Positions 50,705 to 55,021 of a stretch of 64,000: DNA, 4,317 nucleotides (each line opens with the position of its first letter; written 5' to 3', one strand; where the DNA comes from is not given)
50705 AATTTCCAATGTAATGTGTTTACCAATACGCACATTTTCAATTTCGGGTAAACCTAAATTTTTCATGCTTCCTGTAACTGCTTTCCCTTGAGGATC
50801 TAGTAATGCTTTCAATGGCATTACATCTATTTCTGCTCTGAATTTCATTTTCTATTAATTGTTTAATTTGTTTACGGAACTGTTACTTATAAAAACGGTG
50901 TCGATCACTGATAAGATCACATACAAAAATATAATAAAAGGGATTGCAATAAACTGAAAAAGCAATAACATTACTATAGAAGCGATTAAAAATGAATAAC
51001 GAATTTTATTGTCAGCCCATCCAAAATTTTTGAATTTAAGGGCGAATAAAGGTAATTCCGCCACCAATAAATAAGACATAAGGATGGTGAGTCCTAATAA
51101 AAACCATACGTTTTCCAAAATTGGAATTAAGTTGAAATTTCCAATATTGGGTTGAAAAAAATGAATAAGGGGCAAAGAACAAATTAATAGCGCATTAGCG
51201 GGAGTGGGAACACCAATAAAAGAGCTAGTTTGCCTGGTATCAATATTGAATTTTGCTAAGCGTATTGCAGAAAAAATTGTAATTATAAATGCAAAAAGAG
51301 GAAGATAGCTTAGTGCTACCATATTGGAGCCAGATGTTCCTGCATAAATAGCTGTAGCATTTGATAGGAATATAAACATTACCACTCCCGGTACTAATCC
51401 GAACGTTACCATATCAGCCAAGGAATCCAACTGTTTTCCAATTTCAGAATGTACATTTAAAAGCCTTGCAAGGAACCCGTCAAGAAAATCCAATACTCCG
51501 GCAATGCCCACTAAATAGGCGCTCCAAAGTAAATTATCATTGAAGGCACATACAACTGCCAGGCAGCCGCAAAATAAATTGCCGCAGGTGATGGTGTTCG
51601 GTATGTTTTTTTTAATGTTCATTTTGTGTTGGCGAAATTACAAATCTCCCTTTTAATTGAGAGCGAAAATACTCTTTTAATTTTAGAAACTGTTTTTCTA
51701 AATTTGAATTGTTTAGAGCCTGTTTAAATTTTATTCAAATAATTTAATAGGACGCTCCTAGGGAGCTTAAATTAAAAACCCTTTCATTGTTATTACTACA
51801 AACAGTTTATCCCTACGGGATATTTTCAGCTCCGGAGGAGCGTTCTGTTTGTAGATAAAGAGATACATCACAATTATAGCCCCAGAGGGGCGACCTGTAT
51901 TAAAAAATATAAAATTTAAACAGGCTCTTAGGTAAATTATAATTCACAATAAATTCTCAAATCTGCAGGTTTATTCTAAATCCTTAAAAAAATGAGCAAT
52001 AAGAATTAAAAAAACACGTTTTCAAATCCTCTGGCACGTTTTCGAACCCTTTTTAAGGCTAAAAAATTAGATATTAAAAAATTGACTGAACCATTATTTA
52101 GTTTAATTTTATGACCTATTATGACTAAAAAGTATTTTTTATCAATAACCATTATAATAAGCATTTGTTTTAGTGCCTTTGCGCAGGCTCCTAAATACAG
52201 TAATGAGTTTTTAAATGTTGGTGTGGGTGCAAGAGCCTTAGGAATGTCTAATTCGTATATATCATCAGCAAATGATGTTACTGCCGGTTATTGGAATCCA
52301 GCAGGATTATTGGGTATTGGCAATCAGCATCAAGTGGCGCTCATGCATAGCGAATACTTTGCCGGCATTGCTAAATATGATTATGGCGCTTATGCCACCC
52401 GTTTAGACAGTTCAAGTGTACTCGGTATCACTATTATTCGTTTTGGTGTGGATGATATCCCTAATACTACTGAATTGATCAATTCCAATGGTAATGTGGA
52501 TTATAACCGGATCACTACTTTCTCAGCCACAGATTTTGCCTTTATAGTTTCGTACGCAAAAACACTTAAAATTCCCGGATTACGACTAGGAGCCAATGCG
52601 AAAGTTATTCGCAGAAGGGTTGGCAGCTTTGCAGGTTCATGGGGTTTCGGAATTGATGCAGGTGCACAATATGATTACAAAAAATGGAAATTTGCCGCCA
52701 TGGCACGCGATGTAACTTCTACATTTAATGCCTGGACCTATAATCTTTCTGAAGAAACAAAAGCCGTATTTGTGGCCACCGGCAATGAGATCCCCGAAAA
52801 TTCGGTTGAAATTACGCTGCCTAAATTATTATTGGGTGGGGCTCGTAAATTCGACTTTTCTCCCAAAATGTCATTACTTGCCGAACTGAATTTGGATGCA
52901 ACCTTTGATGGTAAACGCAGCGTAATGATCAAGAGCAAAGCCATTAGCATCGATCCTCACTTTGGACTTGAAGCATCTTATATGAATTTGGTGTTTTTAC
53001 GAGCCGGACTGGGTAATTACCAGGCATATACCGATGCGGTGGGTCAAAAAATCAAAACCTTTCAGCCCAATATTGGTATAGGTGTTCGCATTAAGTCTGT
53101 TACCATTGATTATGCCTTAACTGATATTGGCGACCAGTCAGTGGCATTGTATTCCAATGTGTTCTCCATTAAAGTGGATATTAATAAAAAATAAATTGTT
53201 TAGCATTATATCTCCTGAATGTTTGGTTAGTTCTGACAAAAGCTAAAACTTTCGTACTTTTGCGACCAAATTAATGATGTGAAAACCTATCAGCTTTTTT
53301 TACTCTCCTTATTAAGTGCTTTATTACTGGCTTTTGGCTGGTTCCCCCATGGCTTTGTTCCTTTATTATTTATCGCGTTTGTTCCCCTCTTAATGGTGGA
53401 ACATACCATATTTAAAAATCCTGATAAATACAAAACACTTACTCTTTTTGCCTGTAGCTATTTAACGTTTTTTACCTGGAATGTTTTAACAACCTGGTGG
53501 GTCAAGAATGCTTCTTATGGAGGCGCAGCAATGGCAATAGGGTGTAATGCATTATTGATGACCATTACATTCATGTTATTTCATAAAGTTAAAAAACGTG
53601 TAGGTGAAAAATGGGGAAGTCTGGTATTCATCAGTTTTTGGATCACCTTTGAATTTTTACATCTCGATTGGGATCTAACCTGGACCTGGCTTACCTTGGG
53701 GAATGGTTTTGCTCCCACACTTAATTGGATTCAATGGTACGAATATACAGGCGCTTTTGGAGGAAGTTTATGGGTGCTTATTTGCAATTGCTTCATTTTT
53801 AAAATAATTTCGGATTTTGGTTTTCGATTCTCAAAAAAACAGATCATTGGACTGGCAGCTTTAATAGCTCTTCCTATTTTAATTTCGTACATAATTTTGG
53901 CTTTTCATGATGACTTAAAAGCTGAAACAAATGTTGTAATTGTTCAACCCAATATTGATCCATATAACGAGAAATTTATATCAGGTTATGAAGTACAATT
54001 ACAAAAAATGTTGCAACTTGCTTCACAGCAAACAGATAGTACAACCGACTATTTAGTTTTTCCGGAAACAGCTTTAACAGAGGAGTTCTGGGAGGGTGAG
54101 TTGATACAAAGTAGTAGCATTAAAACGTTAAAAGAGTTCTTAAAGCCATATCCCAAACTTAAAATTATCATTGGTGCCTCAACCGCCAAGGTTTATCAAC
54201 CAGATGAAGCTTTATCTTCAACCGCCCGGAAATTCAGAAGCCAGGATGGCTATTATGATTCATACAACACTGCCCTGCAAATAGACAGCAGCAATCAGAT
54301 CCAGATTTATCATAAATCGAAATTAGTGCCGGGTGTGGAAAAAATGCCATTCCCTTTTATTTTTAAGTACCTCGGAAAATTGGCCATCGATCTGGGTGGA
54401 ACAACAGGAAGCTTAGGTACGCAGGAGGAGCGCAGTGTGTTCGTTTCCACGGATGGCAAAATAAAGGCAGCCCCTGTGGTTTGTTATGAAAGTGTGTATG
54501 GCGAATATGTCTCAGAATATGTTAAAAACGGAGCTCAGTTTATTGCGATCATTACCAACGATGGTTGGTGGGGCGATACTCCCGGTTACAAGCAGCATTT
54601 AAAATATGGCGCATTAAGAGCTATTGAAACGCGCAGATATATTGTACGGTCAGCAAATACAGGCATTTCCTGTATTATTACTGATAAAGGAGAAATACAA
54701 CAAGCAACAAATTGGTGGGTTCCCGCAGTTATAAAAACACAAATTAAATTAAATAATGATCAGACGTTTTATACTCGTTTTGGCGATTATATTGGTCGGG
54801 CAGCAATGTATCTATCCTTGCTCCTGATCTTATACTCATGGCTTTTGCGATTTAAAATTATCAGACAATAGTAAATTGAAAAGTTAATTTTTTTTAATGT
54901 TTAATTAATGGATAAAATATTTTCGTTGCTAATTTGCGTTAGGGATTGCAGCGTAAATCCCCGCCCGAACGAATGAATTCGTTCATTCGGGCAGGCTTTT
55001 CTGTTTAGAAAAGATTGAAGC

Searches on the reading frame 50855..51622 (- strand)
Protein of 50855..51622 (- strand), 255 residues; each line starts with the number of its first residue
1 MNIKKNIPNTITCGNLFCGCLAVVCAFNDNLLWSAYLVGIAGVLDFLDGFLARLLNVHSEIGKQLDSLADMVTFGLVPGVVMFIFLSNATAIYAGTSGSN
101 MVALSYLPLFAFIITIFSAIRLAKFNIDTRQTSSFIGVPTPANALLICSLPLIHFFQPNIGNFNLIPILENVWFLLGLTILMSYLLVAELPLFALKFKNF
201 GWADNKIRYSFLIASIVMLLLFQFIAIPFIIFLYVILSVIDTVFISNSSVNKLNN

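Call 82: search_protein_families(library=pfam, proteins=[window:50855-51622:-], max_evalue=0.00001)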
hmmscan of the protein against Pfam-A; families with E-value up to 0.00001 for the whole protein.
window:50855-51622:- (255 aa): 1 family
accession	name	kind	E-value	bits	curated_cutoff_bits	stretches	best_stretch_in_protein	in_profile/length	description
PF01066.26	CDP-OH_P_transf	-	4.2e-19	69.9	22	1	6-154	2-135/152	CDP-alcohol phosphatidyltransferase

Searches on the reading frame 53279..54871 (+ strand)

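Call 82: search_protein_families(library=pfam, proteins=[window:53279-54871:+], max_evalue=0.00001)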
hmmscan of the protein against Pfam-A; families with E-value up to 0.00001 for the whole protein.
window:53279-54871:+ (530 aa): 2 families
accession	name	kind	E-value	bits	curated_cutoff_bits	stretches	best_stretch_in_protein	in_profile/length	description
PF00795.27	CN_hydrolase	-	3.7e-23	82.6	23.2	1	238-492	15-249/256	Carbon-nitrogen hydrolase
PF20154.4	LNT_N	-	2.6e-20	73.6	27.1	1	13-171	1-158/159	Apolipoprotein N-acyltransferase N-terminal domain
